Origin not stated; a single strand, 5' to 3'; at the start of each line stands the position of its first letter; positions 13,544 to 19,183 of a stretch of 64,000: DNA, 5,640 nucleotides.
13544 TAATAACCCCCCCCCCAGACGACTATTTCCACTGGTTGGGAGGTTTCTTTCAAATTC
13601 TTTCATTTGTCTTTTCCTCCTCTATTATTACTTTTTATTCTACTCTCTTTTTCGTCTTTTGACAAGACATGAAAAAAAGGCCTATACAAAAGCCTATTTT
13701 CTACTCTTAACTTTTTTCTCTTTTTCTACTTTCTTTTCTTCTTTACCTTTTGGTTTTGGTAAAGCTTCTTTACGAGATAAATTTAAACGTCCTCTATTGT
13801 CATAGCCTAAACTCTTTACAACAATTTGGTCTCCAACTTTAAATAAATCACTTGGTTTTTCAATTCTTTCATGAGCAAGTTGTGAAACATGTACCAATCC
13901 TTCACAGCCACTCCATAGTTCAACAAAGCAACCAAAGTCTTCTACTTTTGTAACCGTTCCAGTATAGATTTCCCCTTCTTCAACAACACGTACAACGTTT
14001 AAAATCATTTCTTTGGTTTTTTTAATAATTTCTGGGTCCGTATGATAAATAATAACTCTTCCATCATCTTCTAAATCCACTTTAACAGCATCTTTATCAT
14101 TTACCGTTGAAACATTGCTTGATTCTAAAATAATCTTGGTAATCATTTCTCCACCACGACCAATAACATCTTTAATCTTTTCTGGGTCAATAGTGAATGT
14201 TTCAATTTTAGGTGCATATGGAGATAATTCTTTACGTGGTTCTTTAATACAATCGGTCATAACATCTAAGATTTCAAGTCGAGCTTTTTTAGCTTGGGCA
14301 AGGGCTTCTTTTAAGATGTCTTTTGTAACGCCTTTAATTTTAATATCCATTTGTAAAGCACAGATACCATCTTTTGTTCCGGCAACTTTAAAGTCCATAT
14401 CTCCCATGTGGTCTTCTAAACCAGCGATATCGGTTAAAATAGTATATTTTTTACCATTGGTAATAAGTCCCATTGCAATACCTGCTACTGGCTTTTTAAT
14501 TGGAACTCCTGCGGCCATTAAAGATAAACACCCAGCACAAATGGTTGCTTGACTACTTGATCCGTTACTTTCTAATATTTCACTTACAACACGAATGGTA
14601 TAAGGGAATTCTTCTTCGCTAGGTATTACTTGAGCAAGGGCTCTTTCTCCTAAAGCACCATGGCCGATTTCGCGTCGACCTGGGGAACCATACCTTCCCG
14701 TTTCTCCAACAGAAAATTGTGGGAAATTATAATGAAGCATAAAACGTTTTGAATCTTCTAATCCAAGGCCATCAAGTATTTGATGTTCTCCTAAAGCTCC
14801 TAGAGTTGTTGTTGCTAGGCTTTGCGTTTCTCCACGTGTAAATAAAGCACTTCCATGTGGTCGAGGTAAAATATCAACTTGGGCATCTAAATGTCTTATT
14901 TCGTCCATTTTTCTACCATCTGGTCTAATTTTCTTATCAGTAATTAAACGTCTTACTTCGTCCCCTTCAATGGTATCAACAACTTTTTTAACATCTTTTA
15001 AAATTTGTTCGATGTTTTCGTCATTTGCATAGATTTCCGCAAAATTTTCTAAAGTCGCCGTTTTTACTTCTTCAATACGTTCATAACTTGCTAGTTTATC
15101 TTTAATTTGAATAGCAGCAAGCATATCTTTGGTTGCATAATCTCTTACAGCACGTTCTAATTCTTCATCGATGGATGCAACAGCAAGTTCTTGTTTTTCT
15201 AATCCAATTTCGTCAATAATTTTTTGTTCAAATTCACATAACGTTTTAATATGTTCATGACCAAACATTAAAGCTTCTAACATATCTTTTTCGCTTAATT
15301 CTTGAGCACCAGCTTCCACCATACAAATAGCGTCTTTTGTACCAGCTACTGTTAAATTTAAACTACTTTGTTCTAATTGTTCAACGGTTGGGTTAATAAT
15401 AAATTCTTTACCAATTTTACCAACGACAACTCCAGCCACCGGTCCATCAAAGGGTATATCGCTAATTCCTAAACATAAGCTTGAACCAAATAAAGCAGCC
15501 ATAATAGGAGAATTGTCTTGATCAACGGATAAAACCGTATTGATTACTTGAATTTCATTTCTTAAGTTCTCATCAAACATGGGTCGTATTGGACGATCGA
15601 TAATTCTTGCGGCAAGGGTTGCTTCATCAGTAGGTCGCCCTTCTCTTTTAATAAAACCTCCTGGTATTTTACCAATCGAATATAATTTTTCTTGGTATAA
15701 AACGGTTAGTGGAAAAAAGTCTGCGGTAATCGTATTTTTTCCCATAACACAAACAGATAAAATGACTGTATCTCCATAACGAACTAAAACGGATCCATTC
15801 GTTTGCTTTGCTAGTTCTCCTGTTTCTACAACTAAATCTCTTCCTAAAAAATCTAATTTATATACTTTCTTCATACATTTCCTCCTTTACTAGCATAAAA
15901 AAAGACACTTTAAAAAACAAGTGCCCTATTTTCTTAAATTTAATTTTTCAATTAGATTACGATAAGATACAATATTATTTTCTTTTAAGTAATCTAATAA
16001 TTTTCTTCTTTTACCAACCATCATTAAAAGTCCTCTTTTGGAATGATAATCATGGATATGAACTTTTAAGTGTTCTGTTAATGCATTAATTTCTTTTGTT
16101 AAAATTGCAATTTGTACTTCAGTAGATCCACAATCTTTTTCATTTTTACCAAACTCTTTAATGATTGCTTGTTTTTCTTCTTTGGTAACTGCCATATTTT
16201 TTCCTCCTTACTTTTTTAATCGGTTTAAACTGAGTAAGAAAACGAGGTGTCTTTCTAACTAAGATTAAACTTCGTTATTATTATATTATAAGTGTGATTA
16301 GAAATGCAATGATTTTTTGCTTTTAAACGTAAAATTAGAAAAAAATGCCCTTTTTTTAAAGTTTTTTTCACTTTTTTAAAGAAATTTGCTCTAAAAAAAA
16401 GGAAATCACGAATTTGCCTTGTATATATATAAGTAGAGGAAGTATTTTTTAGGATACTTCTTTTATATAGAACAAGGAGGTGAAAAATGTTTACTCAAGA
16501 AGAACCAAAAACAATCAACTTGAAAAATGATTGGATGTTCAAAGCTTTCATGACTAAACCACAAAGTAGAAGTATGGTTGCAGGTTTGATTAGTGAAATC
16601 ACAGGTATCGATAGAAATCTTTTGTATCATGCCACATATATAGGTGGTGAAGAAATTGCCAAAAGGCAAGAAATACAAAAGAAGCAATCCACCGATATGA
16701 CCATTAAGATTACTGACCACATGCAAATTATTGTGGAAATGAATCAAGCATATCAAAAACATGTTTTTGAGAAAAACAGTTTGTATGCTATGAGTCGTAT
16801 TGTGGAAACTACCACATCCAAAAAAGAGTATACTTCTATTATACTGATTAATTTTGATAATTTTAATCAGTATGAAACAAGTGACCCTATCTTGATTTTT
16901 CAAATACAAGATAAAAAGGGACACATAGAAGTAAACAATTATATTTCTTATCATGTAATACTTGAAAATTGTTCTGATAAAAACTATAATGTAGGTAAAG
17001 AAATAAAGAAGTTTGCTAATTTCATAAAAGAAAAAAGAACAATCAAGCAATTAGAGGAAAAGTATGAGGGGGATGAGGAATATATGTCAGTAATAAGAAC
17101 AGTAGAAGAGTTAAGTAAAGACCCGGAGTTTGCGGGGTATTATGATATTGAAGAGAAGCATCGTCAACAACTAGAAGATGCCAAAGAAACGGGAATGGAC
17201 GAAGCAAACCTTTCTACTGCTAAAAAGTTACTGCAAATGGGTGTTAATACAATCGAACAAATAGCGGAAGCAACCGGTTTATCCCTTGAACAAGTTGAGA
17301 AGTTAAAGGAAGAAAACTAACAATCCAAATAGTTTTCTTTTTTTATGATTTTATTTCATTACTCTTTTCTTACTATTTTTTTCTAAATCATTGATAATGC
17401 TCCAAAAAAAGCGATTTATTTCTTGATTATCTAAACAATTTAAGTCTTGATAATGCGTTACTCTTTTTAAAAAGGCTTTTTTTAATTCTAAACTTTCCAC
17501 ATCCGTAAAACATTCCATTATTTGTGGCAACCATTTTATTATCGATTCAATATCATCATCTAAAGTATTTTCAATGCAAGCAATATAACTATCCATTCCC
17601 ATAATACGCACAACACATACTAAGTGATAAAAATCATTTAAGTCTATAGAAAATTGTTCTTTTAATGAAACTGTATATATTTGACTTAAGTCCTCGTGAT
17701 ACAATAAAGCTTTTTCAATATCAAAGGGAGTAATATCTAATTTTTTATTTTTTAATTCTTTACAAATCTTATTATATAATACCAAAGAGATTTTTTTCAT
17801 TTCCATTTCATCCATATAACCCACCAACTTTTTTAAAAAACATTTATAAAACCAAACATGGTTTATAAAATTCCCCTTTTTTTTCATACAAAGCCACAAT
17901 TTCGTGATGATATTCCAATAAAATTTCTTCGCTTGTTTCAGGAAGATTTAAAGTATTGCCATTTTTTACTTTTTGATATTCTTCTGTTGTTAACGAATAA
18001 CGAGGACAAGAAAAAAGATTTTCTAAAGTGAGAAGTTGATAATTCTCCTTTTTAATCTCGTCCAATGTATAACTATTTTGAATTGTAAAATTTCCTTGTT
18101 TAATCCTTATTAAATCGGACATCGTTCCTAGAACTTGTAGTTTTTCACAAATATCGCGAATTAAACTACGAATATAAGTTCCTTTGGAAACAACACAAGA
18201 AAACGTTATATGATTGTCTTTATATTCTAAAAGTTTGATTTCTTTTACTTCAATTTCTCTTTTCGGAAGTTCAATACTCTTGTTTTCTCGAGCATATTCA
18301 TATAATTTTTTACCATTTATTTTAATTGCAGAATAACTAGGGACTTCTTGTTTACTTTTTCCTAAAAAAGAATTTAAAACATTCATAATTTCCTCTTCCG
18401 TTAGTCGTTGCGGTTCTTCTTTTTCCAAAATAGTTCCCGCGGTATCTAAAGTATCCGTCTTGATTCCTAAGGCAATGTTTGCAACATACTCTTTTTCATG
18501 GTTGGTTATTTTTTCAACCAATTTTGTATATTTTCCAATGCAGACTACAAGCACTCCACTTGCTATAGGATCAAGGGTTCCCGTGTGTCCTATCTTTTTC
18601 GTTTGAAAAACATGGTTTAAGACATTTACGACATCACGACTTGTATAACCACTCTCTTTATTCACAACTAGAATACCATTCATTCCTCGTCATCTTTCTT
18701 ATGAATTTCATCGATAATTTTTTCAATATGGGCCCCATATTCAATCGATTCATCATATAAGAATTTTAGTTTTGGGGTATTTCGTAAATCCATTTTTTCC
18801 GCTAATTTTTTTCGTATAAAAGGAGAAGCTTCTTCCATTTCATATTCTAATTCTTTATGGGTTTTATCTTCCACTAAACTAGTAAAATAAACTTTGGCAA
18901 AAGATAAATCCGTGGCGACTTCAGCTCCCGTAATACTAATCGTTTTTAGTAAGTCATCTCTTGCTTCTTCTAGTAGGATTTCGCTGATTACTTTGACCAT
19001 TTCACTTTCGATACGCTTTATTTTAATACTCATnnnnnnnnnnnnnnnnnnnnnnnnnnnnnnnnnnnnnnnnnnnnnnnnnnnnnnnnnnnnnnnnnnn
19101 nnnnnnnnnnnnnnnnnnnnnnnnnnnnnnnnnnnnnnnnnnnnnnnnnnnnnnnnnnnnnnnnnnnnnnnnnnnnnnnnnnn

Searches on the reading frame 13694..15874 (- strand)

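Call 10: search_protein_families(library=pfam, proteins=[window:13694-15874:-], max_evalue=0.01)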
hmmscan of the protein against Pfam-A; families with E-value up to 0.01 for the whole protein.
window:13694-15874:- (726 aa): 6 families
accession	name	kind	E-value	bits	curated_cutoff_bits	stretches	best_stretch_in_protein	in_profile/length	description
PF01138.27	RNase_PH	-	4.1e-51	173.2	25.5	2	12-141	3-130/130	3' exoribonuclease family, domain 1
PF03725.20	RNase_PH_C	-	2.6e-26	91.8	20.8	2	144-207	1-66/67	3' exoribonuclease family, domain 2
PF00575.29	S1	-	5.2e-16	59.2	22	1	631-702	2-74/74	S1 RNA binding domain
PF03726.19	PNPase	-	2.1e-12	47.8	24.6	1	238-322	1-81/81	Polyribonucleotide nucleotidyltransferase, RNA binding domain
PF00013.35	KH_1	-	8.2e-06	25.9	21.5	1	558-625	2-65/66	KH domain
PF23459.1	S1_RRP5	-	0.0028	18.6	27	1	631-682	1-52/72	RRP5 S1 domain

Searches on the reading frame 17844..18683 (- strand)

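Call 10: search_protein_families(library=pfam, proteins=[window:17844-18683:-], max_evalue=0.01)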
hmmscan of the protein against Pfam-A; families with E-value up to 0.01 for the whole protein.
window:17844-18683:- (279 aa): 2 families
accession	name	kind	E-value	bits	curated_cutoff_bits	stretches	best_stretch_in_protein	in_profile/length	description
PF01509.24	TruB_N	-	2.8e-55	187.2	27.3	1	24-171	2-149/149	TruB family pseudouridylate synthase (N terminal domain)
PF16198.10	TruB_C_2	-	9.1e-07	29.4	29.3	1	172-214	1-43/66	tRNA pseudouridylate synthase B C-terminal domain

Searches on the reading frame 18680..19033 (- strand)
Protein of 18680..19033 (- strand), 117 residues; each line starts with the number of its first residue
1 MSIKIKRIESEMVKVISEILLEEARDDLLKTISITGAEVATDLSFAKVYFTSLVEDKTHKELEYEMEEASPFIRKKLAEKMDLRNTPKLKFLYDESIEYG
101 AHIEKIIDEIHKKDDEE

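Call 10: search_protein_families(library=pfam, proteins=[window:18680-19033:-], max_evalue=0.01)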
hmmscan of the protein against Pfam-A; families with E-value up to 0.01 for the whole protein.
window:18680-19033:- (117 aa): 1 family
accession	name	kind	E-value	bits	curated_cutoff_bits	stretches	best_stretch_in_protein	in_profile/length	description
PF02033.23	RBFA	-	3.4e-28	98.5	34.7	1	5-107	2-105/105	Ribosome-binding factor A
